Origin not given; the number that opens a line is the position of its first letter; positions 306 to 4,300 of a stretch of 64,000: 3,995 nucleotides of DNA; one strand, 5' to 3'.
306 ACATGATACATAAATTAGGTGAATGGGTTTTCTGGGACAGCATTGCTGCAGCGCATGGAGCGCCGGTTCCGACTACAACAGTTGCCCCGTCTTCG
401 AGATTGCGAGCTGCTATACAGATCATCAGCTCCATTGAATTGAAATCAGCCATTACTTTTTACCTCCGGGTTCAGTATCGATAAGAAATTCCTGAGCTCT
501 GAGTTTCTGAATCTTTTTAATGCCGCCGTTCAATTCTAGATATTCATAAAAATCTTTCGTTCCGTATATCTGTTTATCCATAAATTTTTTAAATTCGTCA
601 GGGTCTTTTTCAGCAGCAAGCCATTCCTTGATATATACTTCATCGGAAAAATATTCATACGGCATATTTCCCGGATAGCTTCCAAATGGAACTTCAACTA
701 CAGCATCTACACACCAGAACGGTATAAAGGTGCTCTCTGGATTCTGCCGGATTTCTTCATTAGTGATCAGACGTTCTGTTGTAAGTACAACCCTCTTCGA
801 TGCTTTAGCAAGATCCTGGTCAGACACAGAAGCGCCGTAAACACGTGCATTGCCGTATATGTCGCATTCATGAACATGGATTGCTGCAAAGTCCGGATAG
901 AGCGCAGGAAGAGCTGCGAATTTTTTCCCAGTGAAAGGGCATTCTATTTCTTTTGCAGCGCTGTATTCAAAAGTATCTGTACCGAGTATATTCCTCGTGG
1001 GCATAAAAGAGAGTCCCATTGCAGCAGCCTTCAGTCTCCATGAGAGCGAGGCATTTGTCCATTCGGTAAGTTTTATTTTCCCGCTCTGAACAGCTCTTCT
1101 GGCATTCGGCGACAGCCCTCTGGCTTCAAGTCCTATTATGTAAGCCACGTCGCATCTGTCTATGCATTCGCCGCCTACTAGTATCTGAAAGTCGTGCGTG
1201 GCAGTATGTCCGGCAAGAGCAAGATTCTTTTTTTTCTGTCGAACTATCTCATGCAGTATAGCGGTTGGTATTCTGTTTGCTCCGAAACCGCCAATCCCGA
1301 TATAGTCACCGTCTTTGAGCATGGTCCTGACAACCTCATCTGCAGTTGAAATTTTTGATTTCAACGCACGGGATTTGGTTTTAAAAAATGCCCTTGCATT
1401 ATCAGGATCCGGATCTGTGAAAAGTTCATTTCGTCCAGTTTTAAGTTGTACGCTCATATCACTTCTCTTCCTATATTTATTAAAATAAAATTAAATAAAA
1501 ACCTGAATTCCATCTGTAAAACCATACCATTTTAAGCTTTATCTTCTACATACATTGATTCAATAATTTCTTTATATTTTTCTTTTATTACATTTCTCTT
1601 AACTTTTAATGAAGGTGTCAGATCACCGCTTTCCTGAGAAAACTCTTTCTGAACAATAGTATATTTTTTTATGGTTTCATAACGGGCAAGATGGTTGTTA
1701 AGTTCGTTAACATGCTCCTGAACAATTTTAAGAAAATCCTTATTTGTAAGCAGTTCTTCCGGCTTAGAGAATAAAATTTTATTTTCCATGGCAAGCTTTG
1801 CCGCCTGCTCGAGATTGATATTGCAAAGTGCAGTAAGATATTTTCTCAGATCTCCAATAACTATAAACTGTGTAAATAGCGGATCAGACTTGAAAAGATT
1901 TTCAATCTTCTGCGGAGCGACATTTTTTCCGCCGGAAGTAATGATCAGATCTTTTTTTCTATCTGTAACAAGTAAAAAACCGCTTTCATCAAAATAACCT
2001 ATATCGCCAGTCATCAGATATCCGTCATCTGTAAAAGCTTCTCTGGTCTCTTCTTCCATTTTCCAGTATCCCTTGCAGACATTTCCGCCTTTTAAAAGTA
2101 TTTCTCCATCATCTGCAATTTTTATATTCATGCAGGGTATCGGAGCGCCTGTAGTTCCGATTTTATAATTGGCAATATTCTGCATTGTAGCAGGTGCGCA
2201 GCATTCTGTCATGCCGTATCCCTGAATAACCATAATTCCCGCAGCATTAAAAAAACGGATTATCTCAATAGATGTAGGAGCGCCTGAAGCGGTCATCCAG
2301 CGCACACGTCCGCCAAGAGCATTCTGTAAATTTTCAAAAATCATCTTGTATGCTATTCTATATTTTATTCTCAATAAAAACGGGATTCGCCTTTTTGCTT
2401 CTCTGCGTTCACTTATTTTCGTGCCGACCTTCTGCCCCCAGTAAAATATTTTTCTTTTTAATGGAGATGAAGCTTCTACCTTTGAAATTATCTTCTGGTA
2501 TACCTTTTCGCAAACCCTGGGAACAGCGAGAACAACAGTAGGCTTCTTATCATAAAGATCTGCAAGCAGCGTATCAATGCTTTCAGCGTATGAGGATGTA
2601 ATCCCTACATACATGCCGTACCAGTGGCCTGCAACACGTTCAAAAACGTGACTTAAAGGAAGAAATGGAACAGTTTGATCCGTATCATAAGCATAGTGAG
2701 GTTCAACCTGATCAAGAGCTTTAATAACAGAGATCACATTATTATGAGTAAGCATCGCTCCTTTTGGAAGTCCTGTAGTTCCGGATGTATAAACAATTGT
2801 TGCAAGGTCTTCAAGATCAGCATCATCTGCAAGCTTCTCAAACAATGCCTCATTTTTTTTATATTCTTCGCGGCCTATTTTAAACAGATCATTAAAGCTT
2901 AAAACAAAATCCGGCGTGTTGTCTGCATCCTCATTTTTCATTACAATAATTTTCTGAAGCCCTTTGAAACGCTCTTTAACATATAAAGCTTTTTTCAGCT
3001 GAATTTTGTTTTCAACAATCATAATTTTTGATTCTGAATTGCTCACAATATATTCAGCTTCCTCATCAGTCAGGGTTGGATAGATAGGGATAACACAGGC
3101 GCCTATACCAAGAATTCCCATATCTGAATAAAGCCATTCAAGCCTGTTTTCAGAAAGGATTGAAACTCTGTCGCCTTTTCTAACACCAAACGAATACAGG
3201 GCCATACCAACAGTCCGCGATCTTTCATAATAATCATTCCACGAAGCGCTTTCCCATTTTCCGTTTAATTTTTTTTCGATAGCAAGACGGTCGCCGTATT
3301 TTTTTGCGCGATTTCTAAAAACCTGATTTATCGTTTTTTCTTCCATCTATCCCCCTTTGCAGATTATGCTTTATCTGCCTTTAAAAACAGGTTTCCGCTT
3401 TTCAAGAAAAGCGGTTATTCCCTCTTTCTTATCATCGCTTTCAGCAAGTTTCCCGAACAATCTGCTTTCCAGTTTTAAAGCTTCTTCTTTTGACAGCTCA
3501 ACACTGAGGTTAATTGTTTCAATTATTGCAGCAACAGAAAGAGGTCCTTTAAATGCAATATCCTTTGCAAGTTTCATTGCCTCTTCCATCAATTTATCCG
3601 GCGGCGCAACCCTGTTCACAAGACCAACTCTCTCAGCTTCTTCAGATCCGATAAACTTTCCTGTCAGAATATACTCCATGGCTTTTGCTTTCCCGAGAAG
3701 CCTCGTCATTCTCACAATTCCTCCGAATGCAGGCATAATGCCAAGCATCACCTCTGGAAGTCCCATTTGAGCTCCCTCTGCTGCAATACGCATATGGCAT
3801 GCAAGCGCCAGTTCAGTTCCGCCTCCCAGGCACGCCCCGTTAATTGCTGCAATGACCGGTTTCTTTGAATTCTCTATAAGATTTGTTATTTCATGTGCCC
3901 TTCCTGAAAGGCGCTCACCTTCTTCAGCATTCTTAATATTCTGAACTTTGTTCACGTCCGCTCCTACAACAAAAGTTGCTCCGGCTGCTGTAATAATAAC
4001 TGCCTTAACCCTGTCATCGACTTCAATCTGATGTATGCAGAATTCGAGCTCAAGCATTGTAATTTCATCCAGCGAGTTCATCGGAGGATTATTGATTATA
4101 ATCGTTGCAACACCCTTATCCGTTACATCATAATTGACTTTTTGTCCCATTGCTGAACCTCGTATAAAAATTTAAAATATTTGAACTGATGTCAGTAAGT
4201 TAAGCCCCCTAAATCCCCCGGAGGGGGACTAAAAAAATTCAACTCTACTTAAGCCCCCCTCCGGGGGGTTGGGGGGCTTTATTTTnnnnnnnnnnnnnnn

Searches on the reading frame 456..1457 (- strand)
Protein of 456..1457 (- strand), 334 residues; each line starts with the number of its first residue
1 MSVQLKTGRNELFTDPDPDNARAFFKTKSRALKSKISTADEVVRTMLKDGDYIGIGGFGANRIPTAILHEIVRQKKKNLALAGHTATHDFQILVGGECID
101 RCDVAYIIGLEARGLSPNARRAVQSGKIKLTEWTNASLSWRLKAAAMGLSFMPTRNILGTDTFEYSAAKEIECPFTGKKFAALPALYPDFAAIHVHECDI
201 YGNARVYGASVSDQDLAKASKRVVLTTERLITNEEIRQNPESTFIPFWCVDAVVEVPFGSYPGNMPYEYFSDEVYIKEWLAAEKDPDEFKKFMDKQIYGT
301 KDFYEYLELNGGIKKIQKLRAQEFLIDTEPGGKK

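Call 76: search_protein_families(library=pfam, proteins=[window:456-1457:-], max_evalue=0.001)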
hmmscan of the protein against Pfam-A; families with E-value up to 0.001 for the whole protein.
window:456-1457:- (334 aa): 1 family
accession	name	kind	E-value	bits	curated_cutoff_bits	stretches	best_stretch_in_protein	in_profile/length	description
PF01144.29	CoA_trans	-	1.1e-28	100.6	23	1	38-255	3-216/217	Coenzyme A transferase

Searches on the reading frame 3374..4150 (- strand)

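Call 76: search_protein_families(library=pfam, proteins=[window:3374-4150:-], max_evalue=0.001)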
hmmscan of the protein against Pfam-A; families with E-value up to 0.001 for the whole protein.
window:3374-4150:- (259 aa): 2 families
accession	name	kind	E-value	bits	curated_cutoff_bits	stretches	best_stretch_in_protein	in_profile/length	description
PF00378.25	ECH_1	-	1.8e-65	221.2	27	1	11-258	3-250/251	Enoyl-CoA hydratase/isomerase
PF16113.10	ECH_2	-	4.6e-32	112.3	27.2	1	15-194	2-184/335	Enoyl-CoA hydratase/isomerase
